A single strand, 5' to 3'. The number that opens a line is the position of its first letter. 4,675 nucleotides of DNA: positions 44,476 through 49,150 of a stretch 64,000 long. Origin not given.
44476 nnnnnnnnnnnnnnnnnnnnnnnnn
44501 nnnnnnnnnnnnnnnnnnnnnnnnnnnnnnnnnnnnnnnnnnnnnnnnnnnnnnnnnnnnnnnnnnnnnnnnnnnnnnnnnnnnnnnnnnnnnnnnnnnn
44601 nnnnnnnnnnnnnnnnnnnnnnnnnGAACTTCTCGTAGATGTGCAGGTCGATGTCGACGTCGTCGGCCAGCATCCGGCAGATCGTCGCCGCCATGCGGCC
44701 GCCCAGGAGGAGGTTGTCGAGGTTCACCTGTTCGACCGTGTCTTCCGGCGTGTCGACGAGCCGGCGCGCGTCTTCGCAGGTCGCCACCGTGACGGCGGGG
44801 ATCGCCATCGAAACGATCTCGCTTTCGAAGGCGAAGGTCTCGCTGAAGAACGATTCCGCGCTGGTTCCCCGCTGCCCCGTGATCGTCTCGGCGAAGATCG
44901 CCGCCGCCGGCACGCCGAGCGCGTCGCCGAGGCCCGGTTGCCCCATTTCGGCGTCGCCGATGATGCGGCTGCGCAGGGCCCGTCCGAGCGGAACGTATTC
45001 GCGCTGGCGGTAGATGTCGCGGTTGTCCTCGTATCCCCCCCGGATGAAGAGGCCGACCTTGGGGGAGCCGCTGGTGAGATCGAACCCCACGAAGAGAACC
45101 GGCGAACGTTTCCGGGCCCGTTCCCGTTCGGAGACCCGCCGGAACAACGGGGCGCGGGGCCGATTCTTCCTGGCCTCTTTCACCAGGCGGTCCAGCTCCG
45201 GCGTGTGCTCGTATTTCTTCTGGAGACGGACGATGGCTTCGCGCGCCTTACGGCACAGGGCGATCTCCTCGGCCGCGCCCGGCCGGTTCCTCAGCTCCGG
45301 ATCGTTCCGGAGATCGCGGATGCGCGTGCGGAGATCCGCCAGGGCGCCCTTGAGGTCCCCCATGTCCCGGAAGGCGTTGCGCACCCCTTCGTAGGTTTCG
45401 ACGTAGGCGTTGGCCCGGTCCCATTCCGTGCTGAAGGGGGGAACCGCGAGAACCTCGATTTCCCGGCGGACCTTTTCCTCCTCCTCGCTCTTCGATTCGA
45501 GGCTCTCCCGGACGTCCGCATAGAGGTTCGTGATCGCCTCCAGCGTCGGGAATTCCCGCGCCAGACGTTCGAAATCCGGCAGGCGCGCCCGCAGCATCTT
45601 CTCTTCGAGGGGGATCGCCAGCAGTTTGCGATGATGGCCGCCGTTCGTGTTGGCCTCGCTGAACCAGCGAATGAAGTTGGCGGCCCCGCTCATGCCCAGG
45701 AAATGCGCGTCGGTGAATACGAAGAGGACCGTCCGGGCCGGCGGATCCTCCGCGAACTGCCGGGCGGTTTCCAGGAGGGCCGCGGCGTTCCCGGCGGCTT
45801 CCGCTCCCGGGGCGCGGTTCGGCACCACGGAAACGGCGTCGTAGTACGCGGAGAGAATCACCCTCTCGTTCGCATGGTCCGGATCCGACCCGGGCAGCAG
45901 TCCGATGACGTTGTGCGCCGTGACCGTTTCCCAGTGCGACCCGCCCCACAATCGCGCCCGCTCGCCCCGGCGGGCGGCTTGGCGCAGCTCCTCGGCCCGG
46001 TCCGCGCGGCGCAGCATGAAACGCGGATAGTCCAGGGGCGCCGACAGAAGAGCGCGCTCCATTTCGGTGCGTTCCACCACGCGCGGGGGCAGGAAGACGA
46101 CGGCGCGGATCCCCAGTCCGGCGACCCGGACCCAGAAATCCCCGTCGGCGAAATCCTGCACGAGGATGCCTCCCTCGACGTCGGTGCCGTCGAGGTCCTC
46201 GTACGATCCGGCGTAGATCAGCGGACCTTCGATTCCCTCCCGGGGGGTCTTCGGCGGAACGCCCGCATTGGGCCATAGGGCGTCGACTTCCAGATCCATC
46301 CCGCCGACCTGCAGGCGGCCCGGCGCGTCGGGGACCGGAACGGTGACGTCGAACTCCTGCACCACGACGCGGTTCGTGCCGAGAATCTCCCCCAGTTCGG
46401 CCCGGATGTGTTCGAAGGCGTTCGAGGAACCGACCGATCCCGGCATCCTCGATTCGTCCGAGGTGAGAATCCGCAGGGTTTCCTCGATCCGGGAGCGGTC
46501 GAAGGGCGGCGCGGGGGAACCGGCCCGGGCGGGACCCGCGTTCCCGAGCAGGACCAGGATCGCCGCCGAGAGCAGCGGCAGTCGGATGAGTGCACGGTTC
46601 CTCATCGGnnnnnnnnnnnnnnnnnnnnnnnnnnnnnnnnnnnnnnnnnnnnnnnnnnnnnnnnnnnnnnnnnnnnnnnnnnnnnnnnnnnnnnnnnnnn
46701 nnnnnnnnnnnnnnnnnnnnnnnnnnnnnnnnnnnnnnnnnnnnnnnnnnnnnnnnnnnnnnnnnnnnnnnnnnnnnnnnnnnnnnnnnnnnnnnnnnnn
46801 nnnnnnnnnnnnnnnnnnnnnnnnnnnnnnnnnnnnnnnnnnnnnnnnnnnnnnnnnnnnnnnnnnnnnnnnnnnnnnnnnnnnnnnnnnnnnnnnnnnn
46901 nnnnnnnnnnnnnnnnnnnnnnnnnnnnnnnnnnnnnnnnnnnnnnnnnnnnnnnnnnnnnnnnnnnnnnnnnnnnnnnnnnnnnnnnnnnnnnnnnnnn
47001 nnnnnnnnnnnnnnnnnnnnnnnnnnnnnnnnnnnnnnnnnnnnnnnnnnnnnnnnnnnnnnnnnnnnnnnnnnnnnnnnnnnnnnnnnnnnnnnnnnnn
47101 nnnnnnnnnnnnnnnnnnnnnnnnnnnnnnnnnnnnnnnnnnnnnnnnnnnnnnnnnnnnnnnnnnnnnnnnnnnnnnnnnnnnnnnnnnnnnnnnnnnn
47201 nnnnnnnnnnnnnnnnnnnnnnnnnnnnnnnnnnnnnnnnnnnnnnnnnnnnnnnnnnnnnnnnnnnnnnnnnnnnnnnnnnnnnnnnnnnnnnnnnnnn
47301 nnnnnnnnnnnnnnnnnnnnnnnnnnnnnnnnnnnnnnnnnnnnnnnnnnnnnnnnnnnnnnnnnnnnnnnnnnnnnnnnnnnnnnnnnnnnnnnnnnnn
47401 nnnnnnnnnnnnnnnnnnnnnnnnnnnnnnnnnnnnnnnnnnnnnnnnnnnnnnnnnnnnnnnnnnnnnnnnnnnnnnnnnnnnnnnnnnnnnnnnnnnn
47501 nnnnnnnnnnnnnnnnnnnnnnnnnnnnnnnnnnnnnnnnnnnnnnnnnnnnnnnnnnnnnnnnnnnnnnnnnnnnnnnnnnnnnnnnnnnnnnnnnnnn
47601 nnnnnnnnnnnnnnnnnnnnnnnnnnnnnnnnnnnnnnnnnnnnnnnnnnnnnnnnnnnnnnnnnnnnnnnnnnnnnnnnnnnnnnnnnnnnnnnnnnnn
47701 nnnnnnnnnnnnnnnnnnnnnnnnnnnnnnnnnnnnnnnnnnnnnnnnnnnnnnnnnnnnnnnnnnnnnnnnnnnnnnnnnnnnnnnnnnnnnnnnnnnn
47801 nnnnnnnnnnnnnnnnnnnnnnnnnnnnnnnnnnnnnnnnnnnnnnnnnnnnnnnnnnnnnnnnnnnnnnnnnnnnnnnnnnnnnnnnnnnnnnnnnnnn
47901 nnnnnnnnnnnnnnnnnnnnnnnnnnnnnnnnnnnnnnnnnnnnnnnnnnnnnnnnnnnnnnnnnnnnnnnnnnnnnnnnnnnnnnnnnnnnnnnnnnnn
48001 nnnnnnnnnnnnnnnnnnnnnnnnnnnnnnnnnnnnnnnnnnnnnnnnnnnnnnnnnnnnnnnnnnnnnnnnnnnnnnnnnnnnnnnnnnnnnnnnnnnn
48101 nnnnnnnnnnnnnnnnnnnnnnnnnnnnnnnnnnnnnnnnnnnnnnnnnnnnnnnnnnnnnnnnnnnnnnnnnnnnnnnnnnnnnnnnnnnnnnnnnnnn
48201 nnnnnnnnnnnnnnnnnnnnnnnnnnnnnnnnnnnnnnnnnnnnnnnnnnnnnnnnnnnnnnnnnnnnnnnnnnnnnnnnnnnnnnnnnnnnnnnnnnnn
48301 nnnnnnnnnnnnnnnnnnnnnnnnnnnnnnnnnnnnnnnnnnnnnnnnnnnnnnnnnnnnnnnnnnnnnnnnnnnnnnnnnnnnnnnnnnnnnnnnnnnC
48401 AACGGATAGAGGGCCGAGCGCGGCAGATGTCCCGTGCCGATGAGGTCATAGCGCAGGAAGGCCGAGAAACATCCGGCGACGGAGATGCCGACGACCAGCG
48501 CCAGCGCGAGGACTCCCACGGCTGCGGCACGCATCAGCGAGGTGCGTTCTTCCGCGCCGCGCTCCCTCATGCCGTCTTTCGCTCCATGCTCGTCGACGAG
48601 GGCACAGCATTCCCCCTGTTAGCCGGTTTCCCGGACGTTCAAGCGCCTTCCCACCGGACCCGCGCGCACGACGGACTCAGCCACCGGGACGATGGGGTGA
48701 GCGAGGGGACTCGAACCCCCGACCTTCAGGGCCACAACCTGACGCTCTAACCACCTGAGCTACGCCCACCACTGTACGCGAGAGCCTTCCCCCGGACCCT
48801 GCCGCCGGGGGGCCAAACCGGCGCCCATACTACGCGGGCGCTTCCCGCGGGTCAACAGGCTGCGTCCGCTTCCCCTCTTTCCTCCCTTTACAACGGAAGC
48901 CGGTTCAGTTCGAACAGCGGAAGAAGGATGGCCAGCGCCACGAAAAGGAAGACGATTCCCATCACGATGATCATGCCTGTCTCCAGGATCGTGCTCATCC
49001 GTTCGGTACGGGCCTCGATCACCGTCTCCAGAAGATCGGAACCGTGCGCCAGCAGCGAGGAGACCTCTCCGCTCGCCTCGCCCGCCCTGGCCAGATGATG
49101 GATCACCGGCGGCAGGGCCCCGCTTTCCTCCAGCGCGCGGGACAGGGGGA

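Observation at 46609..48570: Two paralogous W/F-rich ~655-aa polytopic membrane proteins without recognisable motifs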

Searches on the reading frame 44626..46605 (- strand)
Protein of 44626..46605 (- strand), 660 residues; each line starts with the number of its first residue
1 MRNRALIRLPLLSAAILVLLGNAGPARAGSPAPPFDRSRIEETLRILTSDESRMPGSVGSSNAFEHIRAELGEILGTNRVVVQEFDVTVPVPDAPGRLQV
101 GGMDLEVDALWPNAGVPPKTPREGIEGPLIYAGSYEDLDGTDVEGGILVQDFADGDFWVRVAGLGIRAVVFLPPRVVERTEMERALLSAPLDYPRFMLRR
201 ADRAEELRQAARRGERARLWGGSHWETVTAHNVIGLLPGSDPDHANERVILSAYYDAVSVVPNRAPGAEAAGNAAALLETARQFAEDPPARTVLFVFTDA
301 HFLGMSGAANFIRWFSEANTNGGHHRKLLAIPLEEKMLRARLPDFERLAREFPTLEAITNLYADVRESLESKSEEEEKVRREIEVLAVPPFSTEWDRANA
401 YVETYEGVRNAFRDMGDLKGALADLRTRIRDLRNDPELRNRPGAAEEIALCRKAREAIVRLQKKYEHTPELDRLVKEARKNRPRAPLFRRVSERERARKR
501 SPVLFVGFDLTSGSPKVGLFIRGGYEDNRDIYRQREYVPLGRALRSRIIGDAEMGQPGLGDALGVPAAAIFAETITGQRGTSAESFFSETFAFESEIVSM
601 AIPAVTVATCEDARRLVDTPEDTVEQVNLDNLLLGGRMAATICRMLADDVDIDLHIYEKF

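Call 47: search_solved_structures(query=window:44626-46605:-, max_evalue=1, show_alignments=3)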
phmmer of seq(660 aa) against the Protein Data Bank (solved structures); distinct sequences matched with E-value up to 1: 2.
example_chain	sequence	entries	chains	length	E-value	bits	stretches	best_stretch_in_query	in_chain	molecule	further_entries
6hc6_A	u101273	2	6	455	2.9e-05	25.8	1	91-319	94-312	Aminopeptidase YwaD | Aminopeptidase Y (Arg Lys Leu preference)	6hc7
2ek8_A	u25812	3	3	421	0.00036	22.2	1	202-317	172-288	Aminopeptidase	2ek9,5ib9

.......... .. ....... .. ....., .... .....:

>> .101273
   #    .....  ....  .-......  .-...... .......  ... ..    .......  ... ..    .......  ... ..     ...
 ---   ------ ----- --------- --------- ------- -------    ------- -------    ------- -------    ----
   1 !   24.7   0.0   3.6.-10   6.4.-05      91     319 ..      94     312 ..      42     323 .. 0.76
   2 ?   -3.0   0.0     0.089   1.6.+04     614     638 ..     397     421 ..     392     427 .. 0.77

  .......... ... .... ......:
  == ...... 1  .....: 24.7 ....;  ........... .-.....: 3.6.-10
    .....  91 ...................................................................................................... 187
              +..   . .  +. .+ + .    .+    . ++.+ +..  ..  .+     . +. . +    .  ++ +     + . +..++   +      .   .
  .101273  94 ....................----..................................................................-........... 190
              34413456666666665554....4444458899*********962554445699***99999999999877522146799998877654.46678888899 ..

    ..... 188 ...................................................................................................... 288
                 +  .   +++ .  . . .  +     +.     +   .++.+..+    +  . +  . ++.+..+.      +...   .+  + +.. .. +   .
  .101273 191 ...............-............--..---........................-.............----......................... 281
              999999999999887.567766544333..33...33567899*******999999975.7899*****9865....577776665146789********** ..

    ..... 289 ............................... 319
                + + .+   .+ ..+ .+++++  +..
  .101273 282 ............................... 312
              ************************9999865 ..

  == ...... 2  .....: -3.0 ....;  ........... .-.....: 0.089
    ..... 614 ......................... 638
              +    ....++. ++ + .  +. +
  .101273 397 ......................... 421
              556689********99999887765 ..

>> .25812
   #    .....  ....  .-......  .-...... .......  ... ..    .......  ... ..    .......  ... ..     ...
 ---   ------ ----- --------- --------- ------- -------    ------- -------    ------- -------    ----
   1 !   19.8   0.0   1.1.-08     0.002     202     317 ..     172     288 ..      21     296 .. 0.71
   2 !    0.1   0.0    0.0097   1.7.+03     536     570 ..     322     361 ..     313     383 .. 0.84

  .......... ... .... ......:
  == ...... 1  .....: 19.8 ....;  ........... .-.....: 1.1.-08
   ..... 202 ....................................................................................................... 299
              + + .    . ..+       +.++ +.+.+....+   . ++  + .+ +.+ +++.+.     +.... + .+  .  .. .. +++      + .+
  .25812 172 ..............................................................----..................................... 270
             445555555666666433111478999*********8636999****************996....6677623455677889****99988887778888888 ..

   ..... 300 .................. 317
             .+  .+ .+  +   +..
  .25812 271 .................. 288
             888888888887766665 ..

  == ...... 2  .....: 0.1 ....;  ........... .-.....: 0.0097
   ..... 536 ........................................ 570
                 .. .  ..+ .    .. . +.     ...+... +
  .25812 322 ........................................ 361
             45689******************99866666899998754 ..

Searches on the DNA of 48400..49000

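Call 81: search_rna_families(source=window, start=48400, end=49000, threshold=evalue, max_evalue=1)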
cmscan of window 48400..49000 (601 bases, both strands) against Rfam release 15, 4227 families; matches with E-value up to 1: 2.
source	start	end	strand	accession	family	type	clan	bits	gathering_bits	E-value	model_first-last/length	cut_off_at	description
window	48696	48769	-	RF00005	tRNA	Gene; tRNA;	CL00001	63.8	29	1.5e-13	1-71/71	no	tRNA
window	48466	48548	-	RF02631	Hrs13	Gene; sRNA;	-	18.7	52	0.044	1-82/82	no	Hfq-regulated sRNA 13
